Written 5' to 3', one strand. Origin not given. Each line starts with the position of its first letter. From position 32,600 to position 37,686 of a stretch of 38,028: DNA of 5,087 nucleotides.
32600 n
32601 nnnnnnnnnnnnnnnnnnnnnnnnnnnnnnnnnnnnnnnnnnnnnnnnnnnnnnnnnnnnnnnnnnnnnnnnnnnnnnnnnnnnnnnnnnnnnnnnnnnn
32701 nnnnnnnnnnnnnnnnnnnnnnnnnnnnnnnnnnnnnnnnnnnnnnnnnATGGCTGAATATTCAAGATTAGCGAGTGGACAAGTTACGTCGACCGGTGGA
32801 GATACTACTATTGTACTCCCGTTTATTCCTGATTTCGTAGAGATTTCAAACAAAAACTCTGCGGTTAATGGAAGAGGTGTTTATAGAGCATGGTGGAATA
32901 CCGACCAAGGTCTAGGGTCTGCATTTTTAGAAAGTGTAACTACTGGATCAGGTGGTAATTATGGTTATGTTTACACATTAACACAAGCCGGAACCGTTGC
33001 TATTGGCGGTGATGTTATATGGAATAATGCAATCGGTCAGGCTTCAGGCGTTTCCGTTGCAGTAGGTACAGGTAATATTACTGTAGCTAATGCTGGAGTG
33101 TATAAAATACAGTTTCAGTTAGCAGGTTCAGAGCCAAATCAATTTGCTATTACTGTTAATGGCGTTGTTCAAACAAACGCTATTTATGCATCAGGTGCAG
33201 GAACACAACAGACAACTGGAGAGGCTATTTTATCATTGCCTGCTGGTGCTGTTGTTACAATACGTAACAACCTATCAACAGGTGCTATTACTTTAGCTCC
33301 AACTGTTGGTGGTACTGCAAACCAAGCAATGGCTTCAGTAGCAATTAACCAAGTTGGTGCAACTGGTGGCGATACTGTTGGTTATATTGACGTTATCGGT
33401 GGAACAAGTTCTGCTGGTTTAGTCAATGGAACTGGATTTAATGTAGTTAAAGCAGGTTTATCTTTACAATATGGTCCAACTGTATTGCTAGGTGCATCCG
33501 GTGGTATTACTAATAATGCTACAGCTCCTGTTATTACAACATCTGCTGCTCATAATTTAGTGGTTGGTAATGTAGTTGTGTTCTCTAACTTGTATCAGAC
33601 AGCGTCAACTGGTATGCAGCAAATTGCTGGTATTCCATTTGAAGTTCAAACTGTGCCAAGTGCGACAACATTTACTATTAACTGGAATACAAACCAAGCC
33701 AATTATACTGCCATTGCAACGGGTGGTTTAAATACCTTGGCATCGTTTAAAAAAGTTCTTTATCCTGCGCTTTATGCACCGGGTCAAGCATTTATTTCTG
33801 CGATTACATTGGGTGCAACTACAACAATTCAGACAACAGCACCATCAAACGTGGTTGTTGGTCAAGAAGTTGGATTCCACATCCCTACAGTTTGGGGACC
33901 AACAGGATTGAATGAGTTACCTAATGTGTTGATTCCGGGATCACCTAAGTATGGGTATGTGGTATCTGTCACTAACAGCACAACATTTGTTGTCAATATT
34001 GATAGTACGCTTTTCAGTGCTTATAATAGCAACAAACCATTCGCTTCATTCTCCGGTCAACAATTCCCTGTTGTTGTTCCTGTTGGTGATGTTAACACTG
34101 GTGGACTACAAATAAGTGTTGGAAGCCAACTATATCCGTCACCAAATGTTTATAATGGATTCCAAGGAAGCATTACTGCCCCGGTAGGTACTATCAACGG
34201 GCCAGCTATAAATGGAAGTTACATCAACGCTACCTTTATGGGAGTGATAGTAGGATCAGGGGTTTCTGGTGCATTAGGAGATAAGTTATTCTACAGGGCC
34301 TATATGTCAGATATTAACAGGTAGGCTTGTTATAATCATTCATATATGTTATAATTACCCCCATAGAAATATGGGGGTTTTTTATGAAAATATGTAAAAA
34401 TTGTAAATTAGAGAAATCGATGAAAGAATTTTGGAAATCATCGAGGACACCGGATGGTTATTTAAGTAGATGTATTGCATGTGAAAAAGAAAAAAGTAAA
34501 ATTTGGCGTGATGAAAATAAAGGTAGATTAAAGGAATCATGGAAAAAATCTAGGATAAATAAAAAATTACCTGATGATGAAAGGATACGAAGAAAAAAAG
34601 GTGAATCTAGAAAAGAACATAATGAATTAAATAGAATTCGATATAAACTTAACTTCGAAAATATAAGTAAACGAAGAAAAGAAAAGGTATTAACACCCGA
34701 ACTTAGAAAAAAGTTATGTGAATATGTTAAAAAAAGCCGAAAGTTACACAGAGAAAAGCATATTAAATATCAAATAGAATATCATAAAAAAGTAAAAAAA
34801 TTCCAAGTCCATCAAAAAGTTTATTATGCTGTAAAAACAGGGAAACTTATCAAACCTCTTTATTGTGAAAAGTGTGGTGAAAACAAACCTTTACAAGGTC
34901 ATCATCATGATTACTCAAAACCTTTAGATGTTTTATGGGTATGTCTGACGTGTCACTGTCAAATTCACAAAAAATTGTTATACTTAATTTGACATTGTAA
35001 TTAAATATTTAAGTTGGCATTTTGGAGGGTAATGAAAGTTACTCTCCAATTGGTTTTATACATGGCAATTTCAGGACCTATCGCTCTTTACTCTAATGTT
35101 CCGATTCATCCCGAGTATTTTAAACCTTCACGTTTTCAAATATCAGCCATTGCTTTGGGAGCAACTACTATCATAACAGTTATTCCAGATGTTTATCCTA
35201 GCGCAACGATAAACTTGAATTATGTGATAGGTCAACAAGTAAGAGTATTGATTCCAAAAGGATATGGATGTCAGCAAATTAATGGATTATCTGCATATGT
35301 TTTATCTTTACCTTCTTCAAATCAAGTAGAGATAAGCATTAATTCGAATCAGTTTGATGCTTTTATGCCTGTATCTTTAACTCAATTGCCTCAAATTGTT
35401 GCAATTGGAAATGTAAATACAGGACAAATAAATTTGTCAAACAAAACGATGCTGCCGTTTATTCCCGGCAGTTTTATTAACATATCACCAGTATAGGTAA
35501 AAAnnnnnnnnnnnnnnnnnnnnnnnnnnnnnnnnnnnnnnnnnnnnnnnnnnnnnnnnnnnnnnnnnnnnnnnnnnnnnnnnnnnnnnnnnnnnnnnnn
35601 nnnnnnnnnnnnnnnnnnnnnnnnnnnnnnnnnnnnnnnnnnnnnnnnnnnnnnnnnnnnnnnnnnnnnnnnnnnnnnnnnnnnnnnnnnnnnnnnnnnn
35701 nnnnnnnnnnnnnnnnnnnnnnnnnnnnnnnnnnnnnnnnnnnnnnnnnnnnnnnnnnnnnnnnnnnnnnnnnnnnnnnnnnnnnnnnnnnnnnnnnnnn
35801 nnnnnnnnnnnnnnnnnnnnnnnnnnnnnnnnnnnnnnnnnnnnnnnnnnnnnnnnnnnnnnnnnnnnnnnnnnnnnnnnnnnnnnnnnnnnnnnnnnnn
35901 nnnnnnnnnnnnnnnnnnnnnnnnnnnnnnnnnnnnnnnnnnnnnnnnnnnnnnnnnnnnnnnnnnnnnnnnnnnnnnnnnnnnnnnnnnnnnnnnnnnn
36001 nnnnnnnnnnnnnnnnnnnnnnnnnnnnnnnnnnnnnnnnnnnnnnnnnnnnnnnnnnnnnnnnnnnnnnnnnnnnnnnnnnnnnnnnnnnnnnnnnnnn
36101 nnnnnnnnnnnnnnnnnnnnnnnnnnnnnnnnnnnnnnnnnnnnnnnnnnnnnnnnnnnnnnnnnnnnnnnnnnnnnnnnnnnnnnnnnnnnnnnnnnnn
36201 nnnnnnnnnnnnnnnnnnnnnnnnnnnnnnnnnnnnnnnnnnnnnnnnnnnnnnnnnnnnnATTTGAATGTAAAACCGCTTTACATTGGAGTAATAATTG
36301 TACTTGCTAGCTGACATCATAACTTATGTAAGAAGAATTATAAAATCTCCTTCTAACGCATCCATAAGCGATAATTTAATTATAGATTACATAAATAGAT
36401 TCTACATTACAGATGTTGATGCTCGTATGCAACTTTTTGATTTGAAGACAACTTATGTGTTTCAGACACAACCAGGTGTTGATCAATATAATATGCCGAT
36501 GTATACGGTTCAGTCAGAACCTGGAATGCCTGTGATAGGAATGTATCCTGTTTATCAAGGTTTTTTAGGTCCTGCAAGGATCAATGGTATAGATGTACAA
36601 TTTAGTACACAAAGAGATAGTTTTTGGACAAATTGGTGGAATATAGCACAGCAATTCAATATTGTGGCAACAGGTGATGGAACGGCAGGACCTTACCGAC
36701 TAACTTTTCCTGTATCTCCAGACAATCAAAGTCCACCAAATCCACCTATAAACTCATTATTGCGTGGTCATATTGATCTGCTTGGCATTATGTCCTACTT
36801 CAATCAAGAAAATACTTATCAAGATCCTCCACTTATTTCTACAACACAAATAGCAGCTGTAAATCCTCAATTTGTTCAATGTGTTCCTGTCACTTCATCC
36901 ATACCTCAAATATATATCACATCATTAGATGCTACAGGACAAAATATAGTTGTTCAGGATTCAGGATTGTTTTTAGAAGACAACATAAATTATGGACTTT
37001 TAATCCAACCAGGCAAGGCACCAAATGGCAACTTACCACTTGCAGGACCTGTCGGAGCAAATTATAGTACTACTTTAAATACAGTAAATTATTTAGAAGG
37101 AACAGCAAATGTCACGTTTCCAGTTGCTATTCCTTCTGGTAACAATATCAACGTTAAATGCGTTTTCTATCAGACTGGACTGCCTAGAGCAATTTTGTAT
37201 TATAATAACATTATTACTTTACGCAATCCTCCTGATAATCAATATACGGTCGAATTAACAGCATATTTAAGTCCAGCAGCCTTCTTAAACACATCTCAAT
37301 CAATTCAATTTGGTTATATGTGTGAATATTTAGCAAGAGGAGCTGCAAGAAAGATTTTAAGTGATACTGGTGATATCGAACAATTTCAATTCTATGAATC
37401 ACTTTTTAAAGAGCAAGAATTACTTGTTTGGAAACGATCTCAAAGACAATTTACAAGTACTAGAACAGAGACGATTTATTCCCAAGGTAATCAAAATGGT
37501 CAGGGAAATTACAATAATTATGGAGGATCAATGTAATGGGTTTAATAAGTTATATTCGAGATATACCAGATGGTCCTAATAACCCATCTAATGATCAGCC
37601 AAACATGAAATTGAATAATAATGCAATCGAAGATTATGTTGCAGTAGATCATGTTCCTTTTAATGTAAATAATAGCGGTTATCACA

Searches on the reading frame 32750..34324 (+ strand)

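Call 8: search_protein_families(library=phrogs, max_evalue=0.001, proteins=[window:32750-34324:+])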
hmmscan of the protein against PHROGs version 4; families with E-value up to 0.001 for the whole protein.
window:32750-34324:+ (524 aa): 1 family
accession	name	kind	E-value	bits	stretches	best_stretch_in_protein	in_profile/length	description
phrog_30509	-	tail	1.5e-25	90.8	1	66-203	114-254/254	collagen like minor tail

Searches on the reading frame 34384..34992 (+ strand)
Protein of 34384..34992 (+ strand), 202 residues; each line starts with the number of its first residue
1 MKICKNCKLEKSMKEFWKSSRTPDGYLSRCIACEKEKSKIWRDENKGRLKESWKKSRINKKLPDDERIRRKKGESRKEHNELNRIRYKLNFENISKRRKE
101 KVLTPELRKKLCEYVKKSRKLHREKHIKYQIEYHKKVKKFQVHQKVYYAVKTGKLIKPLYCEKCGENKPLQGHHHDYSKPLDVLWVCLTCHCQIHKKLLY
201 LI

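Call 8: search_protein_families(library=phrogs, max_evalue=0.001, proteins=[window:34384-34992:+])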
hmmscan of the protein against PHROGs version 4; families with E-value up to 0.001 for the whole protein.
window:34384-34992:+ (202 aa): 5 families
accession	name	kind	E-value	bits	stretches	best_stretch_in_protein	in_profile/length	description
phrog_2340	-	DNA, RNA and nucleotide metabolism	2.4e-29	103.6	1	1-197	8-162/171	endonuclease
phrog_11793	-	unknown function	2.1e-14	54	1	143-196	5-58/65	-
phrog_1035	-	DNA, RNA and nucleotide metabolism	9.1e-06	26.7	1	1-106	63-145/271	endonuclease VII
phrog_5558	-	moron, auxiliary metabolic gene and host takeover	8.4e-05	23.8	1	1-51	65-115/130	Lar-like restriction alleviation protein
phrog_6611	-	unknown function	0.00048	21.3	1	2-39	142-179/180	-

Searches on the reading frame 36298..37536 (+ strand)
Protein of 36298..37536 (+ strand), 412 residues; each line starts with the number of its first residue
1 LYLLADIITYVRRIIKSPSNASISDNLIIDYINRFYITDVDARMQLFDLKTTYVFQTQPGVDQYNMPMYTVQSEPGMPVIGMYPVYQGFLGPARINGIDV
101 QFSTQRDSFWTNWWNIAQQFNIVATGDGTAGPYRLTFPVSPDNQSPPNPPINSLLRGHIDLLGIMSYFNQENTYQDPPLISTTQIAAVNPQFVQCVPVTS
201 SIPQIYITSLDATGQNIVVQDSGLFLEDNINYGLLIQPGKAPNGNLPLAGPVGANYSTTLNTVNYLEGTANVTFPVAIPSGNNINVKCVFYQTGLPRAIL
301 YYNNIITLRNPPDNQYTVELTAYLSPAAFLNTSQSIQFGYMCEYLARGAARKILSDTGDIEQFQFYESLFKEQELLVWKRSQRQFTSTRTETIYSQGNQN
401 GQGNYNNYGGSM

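Call 8: search_protein_families(library=phrogs, max_evalue=0.001, proteins=[window:36298-37536:+])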
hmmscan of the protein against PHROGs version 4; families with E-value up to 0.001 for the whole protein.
window:36298-37536:+ (412 aa): 0 families

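Call 23: search_protein_families(library=pfam, max_evalue=0.01, proteins=[window:36298-37536:+])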
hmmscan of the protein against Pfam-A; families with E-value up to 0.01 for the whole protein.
window:36298-37536:+ (412 aa): 1 family
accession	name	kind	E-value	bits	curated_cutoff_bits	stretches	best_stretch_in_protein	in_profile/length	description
PF24175.2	SU10_adaptor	-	6e-06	27.3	27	1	4-86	3-68/194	SU10 adaptor protein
